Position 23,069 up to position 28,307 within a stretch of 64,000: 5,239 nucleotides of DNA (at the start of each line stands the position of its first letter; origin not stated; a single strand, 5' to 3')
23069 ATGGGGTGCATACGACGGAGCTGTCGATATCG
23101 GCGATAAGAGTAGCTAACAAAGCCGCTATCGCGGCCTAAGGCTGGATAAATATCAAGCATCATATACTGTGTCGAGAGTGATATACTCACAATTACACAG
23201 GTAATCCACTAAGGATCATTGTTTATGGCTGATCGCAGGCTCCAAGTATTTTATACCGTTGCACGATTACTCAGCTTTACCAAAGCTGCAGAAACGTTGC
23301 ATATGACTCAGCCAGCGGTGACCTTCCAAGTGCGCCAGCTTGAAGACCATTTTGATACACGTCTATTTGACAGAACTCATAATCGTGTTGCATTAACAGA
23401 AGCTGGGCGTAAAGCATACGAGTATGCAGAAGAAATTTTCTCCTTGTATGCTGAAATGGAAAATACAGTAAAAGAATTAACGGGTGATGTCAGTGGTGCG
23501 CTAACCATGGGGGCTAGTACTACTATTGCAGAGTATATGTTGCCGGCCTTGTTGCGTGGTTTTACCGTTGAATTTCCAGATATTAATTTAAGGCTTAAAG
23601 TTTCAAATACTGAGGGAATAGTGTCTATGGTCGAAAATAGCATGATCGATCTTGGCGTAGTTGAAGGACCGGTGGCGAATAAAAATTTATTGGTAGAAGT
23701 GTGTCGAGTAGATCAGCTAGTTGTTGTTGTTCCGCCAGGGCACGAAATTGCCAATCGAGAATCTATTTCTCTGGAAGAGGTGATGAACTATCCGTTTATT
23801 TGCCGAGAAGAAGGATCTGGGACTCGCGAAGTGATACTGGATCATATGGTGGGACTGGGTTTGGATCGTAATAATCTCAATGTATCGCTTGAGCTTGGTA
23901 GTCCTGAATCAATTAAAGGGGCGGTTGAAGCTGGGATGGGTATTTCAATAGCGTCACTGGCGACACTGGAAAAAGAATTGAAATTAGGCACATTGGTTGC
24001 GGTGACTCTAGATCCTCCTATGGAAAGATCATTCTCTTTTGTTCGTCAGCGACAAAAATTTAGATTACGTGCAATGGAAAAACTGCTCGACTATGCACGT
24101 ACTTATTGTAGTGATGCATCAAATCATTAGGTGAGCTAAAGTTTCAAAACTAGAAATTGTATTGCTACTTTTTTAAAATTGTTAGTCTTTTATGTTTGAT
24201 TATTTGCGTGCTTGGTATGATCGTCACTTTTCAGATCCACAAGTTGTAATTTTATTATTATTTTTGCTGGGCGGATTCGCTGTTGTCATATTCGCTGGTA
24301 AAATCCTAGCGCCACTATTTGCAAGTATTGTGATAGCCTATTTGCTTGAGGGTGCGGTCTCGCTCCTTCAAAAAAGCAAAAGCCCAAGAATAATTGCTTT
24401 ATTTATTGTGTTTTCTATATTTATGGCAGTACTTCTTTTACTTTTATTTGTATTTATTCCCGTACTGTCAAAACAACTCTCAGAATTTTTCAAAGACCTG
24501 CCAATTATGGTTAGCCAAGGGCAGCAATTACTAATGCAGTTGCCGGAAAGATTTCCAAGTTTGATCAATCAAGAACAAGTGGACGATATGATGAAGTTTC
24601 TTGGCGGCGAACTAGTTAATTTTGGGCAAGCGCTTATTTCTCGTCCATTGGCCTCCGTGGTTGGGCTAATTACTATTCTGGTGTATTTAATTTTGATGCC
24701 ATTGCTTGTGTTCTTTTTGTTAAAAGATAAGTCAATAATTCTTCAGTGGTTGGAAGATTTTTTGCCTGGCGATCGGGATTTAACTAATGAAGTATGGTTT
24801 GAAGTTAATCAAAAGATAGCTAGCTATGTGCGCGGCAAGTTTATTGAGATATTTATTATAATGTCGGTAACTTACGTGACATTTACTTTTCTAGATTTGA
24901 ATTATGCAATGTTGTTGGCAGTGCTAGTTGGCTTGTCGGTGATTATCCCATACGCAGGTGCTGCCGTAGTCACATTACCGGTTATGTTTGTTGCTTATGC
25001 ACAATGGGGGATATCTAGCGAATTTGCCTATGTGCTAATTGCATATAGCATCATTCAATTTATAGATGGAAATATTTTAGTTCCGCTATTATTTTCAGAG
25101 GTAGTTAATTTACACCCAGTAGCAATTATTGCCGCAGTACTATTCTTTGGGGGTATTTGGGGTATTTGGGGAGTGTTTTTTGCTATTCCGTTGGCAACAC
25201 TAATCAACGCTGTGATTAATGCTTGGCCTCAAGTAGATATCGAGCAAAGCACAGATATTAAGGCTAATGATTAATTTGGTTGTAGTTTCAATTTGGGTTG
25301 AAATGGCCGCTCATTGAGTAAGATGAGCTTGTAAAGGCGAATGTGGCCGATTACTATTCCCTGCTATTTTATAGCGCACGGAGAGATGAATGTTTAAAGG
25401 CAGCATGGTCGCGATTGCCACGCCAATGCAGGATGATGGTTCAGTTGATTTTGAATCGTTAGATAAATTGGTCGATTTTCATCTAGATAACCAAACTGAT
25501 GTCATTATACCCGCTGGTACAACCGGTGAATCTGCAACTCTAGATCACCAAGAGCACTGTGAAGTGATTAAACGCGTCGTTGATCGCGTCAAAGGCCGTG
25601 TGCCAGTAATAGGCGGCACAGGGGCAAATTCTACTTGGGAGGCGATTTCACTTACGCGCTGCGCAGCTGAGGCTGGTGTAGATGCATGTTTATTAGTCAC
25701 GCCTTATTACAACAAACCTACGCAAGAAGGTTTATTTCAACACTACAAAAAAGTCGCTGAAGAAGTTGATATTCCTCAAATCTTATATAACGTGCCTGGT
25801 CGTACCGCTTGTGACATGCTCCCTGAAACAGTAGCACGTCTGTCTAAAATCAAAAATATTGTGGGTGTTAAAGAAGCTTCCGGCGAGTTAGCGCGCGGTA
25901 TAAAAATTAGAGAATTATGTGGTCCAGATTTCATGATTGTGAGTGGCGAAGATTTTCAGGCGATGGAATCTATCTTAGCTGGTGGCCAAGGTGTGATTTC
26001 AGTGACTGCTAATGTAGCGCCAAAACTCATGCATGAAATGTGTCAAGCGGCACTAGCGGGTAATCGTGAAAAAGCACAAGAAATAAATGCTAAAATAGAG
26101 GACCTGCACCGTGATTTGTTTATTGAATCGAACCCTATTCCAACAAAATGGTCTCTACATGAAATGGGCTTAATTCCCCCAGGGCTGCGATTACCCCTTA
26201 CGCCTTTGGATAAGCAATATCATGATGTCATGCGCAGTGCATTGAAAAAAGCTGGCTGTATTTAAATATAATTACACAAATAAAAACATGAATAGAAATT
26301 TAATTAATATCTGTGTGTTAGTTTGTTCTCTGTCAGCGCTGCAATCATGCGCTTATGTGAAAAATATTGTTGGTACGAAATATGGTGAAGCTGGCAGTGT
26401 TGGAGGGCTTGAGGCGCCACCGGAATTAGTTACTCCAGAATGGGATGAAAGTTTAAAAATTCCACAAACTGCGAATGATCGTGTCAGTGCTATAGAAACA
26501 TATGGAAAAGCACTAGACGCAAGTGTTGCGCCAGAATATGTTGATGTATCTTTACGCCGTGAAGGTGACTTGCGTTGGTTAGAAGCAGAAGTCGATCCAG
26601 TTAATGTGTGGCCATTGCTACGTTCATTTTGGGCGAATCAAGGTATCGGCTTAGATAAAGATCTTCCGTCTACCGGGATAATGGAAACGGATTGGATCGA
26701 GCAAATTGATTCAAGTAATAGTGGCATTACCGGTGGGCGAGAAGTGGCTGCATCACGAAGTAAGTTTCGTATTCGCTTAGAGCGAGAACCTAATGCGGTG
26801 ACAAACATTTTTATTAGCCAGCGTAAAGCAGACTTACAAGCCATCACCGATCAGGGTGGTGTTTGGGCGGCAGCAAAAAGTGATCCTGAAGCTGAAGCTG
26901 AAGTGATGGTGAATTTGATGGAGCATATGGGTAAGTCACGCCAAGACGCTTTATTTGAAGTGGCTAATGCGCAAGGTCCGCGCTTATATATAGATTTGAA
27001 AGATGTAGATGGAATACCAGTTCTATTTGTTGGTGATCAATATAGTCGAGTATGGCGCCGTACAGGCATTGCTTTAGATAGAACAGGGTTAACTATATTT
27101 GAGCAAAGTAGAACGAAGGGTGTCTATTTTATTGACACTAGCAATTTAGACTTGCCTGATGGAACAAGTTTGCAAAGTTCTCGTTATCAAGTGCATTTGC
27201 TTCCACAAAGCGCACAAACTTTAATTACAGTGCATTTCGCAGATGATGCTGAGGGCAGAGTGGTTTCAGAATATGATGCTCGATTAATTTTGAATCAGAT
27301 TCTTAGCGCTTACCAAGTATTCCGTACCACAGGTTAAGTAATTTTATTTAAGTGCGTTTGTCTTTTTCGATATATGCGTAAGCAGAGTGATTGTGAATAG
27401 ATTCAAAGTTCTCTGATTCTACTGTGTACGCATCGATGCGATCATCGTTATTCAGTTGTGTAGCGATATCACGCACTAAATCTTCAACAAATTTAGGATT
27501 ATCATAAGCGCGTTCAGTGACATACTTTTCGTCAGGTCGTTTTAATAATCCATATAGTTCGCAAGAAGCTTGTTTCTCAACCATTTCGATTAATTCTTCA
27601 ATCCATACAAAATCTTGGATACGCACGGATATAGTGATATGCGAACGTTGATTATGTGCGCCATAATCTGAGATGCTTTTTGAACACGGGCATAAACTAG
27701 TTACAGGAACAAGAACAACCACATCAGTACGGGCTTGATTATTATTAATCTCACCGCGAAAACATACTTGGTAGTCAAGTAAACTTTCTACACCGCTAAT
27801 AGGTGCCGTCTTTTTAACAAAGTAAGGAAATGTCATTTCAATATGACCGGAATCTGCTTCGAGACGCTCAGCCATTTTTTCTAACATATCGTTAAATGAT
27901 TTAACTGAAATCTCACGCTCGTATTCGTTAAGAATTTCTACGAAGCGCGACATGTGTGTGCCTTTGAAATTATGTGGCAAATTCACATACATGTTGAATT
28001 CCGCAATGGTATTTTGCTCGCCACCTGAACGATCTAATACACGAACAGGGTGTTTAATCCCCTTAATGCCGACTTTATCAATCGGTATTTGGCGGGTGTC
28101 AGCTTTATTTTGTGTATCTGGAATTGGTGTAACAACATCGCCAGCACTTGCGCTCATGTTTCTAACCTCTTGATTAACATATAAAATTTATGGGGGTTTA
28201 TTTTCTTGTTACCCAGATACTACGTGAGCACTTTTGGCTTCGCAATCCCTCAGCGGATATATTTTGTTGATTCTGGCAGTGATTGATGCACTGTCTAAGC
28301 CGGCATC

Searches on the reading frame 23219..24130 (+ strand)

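Call 16: search_protein_families(library=pfam, proteins=[window:23219-24130:+], max_evalue=0.00001)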
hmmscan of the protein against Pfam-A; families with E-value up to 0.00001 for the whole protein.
window:23219-24130:+ (303 aa): 3 families
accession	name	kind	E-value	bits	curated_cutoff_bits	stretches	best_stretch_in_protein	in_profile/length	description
PF03466.25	LysR_substrate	-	1.3e-46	159.1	28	1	90-297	3-208/209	LysR substrate binding domain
PF00126.33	HTH_1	-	5e-23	81.3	26.6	1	6-64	2-60/60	Bacterial regulatory helix-turn-helix protein, lysR family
PF12849.12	PBP_like_2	-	5.6e-06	26.8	27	0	90-213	7-155/267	PBP superfamily domain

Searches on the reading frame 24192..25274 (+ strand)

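Call 16: search_protein_families(library=pfam, proteins=[window:24192-25274:+], max_evalue=0.00001)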
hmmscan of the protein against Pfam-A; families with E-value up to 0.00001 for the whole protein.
window:24192-25274:+ (360 aa): 1 family
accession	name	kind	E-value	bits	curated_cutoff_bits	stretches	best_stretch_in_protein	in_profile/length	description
PF01594.21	AI-2E_transport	-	7.7e-66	222.9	34.3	1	19-345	2-326/327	AI-2E family transporter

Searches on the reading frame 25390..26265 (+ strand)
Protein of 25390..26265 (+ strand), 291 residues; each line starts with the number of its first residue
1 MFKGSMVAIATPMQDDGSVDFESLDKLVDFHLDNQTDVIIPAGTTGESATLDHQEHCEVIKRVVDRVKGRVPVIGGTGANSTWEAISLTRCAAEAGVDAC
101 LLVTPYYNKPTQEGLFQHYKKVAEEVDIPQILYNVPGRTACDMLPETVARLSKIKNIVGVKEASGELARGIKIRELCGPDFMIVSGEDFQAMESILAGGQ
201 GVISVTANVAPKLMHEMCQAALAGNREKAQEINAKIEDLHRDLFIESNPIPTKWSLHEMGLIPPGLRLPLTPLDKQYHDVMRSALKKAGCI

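Call 16: search_protein_families(library=pfam, proteins=[window:25390-26265:+], max_evalue=0.00001)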
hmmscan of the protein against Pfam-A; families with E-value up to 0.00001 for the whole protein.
window:25390-26265:+ (291 aa): 1 family
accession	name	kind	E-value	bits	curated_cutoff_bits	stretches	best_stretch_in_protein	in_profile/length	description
PF00701.28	DHDPS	-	3.3e-105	351.4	22.1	1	2-287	2-288/289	Dihydrodipicolinate synthetase family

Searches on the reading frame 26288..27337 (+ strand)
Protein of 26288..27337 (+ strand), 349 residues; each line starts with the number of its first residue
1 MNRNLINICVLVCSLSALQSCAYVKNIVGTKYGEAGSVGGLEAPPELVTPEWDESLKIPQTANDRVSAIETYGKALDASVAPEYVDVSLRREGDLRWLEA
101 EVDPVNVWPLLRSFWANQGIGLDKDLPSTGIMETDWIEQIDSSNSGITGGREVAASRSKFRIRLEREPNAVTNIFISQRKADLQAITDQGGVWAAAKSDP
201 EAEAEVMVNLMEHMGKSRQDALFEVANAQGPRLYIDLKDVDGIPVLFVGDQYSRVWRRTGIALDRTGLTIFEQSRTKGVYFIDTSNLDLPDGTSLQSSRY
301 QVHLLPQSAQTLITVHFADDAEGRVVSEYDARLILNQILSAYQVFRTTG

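Call 16: search_protein_families(library=pfam, proteins=[window:26288-27337:+], max_evalue=0.00001)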
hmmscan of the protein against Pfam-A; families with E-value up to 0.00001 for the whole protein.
window:26288-27337:+ (349 aa): 1 family
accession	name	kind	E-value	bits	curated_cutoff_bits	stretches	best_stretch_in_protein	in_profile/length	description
PF06804.17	Lipoprotein_18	-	1.5e-31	110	25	1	32-327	2-308/323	NlpB/DapX lipoprotein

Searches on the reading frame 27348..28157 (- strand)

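Call 16: search_protein_families(library=pfam, proteins=[window:27348-28157:-], max_evalue=0.00001)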
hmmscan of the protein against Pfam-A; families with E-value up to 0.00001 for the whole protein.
window:27348-28157:- (269 aa): 1 family
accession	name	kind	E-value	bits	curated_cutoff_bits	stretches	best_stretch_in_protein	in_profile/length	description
PF02649.19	GCHY-1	-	4.4e-103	344.8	25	1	12-261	1-260/260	Type I GTP cyclohydrolase folE2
